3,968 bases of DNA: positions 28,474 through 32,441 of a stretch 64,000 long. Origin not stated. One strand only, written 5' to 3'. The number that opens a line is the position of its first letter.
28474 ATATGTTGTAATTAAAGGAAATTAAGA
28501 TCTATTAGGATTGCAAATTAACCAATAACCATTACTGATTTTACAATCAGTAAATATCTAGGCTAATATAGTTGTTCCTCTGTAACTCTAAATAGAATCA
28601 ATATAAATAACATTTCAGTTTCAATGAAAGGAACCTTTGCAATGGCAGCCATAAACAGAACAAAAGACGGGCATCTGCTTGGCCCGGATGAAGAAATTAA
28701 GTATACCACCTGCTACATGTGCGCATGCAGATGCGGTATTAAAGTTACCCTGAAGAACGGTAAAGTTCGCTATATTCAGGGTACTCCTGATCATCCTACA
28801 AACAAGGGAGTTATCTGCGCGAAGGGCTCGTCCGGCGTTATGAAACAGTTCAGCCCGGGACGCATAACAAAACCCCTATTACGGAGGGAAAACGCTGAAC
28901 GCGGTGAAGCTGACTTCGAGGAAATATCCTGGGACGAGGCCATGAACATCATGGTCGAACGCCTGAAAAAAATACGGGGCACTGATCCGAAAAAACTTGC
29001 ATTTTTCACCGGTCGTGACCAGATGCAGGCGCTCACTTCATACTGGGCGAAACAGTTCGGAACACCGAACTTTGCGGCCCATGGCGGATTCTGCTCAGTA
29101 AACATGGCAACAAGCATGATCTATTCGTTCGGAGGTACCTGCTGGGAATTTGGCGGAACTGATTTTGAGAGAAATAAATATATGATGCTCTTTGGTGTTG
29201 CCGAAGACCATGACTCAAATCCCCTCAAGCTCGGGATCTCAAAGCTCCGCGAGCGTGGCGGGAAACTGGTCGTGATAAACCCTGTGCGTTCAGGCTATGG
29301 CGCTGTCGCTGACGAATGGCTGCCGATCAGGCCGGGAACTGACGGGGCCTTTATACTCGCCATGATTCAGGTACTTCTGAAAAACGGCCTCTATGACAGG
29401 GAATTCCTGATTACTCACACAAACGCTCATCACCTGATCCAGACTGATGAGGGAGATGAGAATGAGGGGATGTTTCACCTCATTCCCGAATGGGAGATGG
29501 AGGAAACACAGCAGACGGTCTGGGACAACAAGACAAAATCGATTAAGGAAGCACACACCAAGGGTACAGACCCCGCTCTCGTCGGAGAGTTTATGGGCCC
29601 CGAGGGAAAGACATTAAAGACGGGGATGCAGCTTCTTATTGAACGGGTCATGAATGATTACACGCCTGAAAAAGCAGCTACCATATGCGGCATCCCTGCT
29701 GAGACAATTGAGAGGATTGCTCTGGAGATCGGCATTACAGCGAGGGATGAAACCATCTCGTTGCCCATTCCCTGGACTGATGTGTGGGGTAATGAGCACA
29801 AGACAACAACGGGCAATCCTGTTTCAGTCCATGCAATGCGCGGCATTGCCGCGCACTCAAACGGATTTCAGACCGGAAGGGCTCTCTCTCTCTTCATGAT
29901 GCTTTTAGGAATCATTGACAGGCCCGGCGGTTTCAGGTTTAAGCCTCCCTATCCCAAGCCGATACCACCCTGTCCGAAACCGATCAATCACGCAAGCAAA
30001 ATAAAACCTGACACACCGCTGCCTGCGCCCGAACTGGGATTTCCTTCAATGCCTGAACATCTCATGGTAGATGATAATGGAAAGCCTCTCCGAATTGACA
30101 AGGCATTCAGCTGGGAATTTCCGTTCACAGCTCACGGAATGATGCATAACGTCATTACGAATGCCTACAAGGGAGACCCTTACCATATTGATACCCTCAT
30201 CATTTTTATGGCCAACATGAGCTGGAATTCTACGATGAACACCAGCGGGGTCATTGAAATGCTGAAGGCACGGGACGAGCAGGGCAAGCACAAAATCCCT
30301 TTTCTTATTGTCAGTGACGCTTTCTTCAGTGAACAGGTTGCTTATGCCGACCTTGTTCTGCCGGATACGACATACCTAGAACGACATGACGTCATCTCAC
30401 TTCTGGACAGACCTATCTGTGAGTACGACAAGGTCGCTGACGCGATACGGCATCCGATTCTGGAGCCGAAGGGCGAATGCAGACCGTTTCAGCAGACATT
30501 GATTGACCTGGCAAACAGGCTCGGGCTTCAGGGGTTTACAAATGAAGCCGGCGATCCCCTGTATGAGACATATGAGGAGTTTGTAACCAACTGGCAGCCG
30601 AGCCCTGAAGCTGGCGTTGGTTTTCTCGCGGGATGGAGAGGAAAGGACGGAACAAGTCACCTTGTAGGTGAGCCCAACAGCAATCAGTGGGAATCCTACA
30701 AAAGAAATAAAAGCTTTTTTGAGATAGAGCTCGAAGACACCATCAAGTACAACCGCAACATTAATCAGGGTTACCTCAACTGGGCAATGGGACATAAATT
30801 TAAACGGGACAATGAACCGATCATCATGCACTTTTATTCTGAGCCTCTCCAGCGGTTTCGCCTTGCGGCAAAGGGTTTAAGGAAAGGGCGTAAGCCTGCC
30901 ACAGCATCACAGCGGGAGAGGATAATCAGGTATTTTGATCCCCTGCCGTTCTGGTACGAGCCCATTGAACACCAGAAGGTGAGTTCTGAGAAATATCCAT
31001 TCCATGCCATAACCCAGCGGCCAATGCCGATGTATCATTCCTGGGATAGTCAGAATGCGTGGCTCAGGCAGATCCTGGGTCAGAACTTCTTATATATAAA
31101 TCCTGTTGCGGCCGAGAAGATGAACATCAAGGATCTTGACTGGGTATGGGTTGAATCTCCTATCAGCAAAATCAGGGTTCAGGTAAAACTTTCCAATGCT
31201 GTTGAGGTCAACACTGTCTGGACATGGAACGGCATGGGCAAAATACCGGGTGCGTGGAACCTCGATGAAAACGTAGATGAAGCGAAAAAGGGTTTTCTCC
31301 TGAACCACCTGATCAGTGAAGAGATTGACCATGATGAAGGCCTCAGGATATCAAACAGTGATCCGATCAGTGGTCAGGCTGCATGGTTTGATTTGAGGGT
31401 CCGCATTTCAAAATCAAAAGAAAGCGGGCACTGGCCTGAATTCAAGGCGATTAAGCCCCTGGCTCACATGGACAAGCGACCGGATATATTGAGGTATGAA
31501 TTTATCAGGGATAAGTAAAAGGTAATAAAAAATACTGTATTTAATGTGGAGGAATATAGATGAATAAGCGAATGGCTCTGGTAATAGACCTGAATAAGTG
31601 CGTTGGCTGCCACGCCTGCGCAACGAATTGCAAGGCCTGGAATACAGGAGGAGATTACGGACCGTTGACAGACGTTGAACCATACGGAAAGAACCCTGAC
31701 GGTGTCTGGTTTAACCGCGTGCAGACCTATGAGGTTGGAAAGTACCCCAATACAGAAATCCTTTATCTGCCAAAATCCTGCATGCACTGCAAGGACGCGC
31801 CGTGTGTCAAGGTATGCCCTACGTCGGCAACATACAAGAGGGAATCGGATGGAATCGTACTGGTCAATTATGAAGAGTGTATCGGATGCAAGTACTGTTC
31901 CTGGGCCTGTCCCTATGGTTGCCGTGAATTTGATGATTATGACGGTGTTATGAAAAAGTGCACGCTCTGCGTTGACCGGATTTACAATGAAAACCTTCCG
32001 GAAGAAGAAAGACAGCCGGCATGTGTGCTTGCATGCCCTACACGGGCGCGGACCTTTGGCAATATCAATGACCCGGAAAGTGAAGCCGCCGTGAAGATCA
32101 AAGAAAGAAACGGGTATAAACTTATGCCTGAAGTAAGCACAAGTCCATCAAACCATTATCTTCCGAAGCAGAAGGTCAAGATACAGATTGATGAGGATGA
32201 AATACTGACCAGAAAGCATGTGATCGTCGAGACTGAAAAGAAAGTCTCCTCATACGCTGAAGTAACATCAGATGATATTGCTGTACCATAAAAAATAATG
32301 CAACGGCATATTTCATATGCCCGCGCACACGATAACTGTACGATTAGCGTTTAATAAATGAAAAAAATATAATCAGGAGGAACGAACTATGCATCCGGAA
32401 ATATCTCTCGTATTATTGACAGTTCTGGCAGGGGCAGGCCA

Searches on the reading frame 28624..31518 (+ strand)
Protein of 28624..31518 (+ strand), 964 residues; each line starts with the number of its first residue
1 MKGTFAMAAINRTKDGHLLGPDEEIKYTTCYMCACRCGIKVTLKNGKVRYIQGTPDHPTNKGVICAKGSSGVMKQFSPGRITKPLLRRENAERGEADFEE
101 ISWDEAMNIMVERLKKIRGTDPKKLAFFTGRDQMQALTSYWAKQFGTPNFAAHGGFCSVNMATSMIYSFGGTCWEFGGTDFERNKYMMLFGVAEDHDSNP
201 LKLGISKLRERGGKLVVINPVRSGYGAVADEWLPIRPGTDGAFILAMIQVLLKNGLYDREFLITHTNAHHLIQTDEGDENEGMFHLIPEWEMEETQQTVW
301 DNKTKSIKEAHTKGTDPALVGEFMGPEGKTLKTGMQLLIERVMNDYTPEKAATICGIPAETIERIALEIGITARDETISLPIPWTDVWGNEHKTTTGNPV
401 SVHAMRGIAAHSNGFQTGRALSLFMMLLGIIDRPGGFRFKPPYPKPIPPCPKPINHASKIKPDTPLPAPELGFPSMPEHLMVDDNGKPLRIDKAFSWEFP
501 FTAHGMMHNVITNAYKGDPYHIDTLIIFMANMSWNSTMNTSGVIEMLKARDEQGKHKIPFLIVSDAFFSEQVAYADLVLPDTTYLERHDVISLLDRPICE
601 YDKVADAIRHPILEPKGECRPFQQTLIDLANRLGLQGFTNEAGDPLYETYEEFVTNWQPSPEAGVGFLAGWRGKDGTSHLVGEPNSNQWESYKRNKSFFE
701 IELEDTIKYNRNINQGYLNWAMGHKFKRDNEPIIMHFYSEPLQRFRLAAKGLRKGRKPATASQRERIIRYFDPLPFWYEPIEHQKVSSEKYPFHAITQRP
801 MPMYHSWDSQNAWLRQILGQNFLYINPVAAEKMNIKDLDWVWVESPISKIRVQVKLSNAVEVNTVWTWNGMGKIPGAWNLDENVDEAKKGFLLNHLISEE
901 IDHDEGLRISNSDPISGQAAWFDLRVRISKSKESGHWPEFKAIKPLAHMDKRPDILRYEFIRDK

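Call 40: search_protein_families(library=ncbifam, proteins=[window:28624-31518:+], max_evalue=0.00001)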
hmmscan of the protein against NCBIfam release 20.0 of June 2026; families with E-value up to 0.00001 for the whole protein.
window:28624-31518:+ (964 aa): 25 families
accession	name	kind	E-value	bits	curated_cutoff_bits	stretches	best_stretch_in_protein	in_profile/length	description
NF012032.0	PRK15488.1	equivalog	1.9e-75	254.3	694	2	8-269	27-284/759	thiosulfate reductase PhsA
TIGR01591.1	Fdh-alpha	equivalog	7.7e-53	179.6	666.25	3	28-267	1-239/672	formate dehydrogenase subunit alpha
TIGR02166.1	dmsA_ynfE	subfamily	2.3e-45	154.9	777.7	2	19-263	38-296/794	DMSO/selenate family reductase complex A subunit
TIGR03479.1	DMSO_red_II_alp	subfamily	2.3e-38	131.9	984.75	1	26-372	59-424/913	molybdopterin-dependent oxidoreductase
NF041783.2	mnquin_red_QrcB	equivalog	1.9e-36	125.5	440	1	24-255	51-281/695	menaquinone reductase molybdopterin-binding-like subunit QrcB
TIGR01553.1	formate-DH-alph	equivalog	1.2e-34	119.3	814.2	1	28-436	47-438/1009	formate dehydrogenase-N subunit alpha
NF047855.1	AssmNtatRedNasC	equivalog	2.8e-33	115.2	1100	1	22-271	17-268/708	assimilatory nitrate reductase catalytic subunit NasC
NF041714.1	arsenate_red_ArrA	equivalog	4.3e-33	114.4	1600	1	26-268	51-298/848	arsenate respiratory reductase molybdopterin-containing subunit ArrA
NF041513.1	formate_DH_Act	exception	5.9e-31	107.1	1400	2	206-436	235-467/1067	formate dehydrogenase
NF011567.1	PRK14991.1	equivalog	8.6e-30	103.2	1750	2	130-374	232-498/1022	tetrathionate reductase subunit TtrA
NF011566.1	PRK14990.1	exception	4.3e-29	101.1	1600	1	22-264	55-317/814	dimethylsulfoxide reductase subunit A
NF041884.1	selenate_YnfF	exception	9e-29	99.9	1650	1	23-263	43-296/798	selenate/tellurate reductase subunit YnfF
TIGR00509.1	bisC_fam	subfamily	2.3e-28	98.9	1017.55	1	203-268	195-261/772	molybdopterin guanine dinucleotide-containing S/N-oxide reductase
NF041885.1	selenate_YnfE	exception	7.2e-28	96.9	1675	1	6-263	29-303/805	selenate/tellurate reductase subunit YnfE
NF010055.0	PRK13532.1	equivalog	6.8e-26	90.7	904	1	28-366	45-358/830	nitrate reductase catalytic subunit NapA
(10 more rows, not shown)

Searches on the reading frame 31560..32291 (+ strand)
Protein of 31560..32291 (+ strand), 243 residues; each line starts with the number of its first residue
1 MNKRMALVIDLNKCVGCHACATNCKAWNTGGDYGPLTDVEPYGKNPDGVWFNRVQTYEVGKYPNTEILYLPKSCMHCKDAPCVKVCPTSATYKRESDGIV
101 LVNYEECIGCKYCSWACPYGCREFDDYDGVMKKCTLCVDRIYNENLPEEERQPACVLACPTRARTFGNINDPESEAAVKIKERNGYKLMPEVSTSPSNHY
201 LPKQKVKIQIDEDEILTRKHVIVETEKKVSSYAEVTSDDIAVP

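Call 40: search_protein_families(library=ncbifam, proteins=[window:31560-32291:+], max_evalue=0.00001)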
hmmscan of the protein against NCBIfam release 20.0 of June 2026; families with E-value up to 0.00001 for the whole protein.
window:31560-32291:+ (243 aa): 21 families
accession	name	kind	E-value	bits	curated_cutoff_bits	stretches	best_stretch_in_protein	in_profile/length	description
TIGR03149.1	cyt_nit_nrfC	equivalog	2.3e-43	148.1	377.6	1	2-207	36-222/225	cytochrome c nitrite reductase Fe-S protein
NF045797.1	DsrO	equivalog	2.4e-40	138.4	200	1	2-201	41-234/235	sulfate reduction electron transfer complex DsrMKJOP subunit DsrO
NF041782.1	mnquin_red_QrcC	equivalog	2.5e-38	132.1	400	2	6-132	2-126/239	menaquinone reductase iron-sulfur cluster-binding subunit QrcC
NF041715.1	arsenate_red_ArrB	equivalog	5.5e-38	130.8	450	2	4-124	2-106/233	arsenate respiratory reductase iron-sulfur subunit ArrB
TIGR02951.1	DMSO_dmsB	equivalog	8e-38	130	214.1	1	7-171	4-155/161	DMSO/selenate family reductase complex B subunit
NF011569.0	PRK14993.1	equivalog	1.2e-37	129.7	416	1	2-204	41-225/244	tetrathionate reductase subunit TtrB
TIGR03478.1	DMSO_red_II_bet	subfamily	8.6e-37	126.7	480.7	1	59-224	116-276/321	DMSO reductase family type II enzyme, iron-sulfur subunit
NF008134.0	PRK10882.1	equivalog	7.8e-36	123.8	263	1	3-201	37-241/329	hydrogenase 2 operon protein HybA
NF042979.1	EthbenzDh_ebdB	equivalog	1.2e-32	113.2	740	1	44-224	124-298/354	ethylbenzene dehydrogenase subunit beta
TIGR01582.1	FDH-beta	equivalog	9.8e-30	103.6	334.7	1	4-181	21-194/283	formate dehydrogenase subunit beta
TIGR01660.1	narH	equivalog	3e-24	85.3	524.05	1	48-213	157-319/492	nitrate reductase subunit beta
NF045715.1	sulf_resp_HmcB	equivalog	2.3e-23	82.8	420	1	5-183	37-212/307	sulfate respiration complex iron-sulfur protein HmcB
NF038355.1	FDH3_beta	equivalog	3.1e-23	82.7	240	1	4-151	2-146/180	formate dehydrogenase FDH3 subunit beta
NF009451.0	PRK12809.1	equivalog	2e-16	59.5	1154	1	7-164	5-134/639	formate-dependent uric acid utilization protein YgfT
NF009408.0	PRK12769.1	equivalog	1.5e-15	56.3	1003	1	7-167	5-145/659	formate-dependent uric acid utilization protein AegA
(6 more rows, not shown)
